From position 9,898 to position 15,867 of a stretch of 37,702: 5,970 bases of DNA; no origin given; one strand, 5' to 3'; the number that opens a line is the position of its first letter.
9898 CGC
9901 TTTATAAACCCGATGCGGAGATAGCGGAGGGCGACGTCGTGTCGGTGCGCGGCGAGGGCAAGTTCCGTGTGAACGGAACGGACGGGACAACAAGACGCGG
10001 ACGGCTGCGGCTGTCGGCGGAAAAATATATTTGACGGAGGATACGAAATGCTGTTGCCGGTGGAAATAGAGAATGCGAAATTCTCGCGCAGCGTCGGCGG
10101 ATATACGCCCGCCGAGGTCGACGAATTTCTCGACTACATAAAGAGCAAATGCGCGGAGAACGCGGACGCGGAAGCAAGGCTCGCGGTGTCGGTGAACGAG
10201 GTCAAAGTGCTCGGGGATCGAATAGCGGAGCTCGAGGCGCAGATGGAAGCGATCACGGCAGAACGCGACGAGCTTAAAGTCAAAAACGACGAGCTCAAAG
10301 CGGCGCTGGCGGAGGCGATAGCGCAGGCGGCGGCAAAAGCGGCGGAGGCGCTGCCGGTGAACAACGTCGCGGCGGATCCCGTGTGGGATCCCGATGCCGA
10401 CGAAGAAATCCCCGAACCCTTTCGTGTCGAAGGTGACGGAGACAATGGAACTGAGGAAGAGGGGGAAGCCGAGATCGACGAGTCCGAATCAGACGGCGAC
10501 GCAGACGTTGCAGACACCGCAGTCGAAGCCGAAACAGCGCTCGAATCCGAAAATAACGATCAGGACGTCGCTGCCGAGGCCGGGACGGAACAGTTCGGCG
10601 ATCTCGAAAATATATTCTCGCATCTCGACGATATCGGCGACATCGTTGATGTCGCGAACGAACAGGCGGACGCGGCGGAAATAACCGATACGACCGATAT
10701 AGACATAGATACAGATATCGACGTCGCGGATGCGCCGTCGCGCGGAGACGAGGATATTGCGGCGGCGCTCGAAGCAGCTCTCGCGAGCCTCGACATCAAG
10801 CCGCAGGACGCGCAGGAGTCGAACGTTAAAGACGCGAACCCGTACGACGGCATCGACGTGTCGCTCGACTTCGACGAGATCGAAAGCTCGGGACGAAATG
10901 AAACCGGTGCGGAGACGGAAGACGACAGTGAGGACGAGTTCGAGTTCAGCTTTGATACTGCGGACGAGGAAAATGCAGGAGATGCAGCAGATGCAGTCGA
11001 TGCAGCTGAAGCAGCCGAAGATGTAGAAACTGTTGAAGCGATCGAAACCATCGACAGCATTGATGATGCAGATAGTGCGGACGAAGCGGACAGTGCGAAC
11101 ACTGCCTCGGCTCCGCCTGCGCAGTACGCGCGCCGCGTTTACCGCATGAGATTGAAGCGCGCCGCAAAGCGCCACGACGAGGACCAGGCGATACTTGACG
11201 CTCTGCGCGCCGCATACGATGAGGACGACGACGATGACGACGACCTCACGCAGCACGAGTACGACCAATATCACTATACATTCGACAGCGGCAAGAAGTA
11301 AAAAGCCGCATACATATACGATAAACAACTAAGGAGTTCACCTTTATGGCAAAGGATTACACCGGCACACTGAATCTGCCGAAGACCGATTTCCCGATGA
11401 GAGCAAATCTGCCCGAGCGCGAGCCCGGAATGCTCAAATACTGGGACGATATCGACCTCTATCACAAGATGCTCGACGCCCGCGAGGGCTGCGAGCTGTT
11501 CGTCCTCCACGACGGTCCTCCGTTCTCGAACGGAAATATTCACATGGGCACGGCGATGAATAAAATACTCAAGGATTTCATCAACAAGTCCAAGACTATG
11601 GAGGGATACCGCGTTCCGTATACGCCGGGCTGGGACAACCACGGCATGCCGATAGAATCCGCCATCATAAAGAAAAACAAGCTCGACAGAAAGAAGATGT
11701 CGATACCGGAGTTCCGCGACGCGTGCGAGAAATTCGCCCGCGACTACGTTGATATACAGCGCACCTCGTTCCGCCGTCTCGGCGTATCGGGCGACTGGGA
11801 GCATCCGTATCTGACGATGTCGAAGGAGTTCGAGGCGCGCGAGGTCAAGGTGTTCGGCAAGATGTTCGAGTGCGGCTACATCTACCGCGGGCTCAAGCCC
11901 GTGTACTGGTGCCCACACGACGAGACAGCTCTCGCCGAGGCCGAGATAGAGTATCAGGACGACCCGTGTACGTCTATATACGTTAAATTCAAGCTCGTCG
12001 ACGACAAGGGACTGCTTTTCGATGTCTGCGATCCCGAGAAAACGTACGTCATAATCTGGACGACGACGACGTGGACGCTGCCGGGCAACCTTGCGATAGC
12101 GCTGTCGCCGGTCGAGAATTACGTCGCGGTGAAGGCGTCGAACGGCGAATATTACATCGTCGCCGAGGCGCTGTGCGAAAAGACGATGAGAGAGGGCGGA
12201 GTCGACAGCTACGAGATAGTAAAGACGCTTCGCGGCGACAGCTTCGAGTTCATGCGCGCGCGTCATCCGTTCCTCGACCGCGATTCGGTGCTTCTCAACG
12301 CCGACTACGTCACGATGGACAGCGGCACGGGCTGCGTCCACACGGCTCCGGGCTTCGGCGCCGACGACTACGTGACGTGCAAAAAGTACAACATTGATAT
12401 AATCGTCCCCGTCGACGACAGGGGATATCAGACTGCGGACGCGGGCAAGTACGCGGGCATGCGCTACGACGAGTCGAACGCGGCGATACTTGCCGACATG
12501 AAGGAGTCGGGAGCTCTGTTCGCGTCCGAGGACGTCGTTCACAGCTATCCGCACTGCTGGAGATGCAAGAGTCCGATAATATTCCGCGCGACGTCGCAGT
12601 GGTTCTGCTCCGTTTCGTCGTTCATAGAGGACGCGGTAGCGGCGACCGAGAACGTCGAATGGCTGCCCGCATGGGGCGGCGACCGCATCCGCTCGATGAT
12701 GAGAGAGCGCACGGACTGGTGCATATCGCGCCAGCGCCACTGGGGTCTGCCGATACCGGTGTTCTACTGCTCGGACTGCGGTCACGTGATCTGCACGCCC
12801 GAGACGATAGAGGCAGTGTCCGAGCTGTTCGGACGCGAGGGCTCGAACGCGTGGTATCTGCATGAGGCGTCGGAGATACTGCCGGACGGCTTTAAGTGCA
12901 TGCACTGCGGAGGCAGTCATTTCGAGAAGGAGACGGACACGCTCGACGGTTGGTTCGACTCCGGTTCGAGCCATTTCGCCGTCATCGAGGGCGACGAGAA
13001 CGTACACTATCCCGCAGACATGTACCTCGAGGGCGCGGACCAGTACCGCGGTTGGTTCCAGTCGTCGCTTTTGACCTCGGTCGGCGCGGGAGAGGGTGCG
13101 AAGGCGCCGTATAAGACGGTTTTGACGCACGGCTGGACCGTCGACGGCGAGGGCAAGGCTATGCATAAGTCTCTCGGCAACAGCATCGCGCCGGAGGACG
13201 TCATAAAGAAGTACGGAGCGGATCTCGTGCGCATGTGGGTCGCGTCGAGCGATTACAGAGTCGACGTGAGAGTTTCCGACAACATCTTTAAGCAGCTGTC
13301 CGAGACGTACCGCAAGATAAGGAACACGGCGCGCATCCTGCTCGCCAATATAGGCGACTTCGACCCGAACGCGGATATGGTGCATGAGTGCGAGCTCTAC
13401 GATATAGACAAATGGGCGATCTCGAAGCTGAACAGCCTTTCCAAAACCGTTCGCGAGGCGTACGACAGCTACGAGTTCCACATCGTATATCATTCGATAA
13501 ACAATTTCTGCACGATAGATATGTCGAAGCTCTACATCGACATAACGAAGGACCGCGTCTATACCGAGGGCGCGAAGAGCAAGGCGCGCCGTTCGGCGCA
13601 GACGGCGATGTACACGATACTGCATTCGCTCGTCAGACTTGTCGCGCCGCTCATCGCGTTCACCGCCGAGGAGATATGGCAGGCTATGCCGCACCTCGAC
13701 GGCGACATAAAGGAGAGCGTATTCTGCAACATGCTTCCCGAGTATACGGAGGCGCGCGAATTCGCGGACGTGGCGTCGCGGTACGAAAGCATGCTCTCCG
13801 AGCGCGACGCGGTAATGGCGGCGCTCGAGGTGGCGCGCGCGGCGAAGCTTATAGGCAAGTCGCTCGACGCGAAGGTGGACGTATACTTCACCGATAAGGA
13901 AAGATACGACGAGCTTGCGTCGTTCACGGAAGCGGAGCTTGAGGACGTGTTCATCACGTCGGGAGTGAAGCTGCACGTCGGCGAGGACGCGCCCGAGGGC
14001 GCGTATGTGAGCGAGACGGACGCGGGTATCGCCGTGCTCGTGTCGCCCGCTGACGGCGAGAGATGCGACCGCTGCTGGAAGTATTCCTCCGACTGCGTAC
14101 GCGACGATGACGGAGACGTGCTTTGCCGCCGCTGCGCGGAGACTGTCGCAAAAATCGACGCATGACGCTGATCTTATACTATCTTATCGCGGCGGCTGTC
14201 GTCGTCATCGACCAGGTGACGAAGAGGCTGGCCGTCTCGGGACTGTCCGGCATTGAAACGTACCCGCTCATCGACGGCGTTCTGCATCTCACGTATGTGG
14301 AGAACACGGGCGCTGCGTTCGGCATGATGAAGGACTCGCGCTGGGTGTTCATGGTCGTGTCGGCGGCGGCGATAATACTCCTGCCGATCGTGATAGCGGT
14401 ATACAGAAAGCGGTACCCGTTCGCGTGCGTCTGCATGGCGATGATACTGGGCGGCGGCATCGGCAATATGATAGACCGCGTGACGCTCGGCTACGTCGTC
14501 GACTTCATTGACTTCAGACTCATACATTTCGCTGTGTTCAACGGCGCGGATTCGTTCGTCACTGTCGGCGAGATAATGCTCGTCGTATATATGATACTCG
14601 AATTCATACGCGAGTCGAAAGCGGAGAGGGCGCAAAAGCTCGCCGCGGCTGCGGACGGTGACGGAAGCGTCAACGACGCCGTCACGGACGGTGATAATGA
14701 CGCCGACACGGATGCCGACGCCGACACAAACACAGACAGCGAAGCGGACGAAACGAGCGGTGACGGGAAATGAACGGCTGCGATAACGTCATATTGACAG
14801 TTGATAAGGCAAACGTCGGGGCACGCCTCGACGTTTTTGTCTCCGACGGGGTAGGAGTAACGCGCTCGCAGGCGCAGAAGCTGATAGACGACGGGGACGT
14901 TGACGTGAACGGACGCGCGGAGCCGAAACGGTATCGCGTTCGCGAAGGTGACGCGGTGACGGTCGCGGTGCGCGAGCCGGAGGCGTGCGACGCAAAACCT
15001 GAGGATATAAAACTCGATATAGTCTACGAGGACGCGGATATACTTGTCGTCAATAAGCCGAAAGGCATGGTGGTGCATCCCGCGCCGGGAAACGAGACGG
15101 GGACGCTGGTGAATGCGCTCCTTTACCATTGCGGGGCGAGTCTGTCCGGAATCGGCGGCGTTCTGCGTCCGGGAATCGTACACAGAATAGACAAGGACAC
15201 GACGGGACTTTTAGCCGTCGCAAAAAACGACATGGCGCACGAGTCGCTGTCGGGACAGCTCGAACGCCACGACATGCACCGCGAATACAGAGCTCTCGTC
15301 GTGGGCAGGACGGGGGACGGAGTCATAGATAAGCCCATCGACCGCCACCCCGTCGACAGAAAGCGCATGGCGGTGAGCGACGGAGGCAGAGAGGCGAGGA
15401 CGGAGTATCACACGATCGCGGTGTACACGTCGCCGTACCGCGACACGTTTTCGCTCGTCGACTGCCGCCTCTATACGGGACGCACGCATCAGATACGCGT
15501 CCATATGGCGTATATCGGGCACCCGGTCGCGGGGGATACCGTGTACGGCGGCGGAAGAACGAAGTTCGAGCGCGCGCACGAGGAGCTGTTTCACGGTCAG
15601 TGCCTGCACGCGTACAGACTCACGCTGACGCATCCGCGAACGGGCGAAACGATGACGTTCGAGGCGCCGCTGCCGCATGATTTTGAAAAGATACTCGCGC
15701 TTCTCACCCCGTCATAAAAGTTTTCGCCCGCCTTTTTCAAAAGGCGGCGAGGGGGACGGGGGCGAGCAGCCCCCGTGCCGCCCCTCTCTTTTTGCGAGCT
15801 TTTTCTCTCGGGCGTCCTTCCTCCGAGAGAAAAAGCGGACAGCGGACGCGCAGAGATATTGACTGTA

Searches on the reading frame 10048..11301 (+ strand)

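Call 46: search_protein_families(library=pfam, proteins=[window:10048-11301:+], max_evalue=0.0001)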
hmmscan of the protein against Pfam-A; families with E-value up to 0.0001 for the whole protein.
window:10048-11301:+ (417 aa): 1 family
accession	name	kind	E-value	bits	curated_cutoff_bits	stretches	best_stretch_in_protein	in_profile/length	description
PF05103.18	DivIVA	-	2.4e-07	31.2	28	1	3-100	2-99/131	DivIVA protein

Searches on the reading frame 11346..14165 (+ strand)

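Call 47: search_protein_families(library=pfam, proteins=[window:11346-14165:+], max_evalue=0.0001)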
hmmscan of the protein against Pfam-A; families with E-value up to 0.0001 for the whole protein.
window:11346-14165:+ (939 aa): 5 families
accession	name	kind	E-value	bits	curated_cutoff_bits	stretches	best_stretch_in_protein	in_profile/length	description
PF00133.28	tRNA-synt_1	-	4.6e-135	451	22.7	1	29-643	2-413/414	tRNA synthetases class I (I, L, M and V)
PF08264.19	Anticodon_1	-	2.1e-31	109.2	25.1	1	688-844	1-146/148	Anticodon-binding domain of tRNA ligase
PF09334.17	tRNA-synt_1g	-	5.5e-20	71.9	20.1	1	59-204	8-138/391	tRNA synthetases class I (M)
PF13603.12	tRNA-synt_1_2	-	3.8e-06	27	25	1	225-362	14-146/185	Leucyl-tRNA synthetase, editing domain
PF01406.26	tRNA-synt_1e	-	4.6e-06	26.7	27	0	594-649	242-297/301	tRNA synthetases class I (C) catalytic domain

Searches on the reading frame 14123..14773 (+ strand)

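Call 47: search_protein_families(library=pfam, proteins=[window:14123-14773:+], max_evalue=0.0001)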
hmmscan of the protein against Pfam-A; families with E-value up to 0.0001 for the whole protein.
window:14123-14773:+ (216 aa): 1 family
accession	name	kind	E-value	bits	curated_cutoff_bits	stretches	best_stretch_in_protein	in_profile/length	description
PF01252.23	Peptidase_A8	-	1.2e-40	139.4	25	1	22-158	1-141/142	Signal peptidase (SPase) II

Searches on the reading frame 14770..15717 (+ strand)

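Call 47: search_protein_families(library=pfam, proteins=[window:14770-15717:+], max_evalue=0.0001)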
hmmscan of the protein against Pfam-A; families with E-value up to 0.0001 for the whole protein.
window:14770-15717:+ (315 aa): 2 families
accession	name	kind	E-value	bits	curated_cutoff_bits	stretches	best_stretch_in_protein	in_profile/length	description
PF00849.27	PseudoU_synth_2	-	2.1e-30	106.4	26.8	1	90-247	1-151/152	RNA pseudouridylate synthase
PF01479.30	S4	-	1.6e-07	31.4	22.8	1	19-63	2-48/48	S4 domain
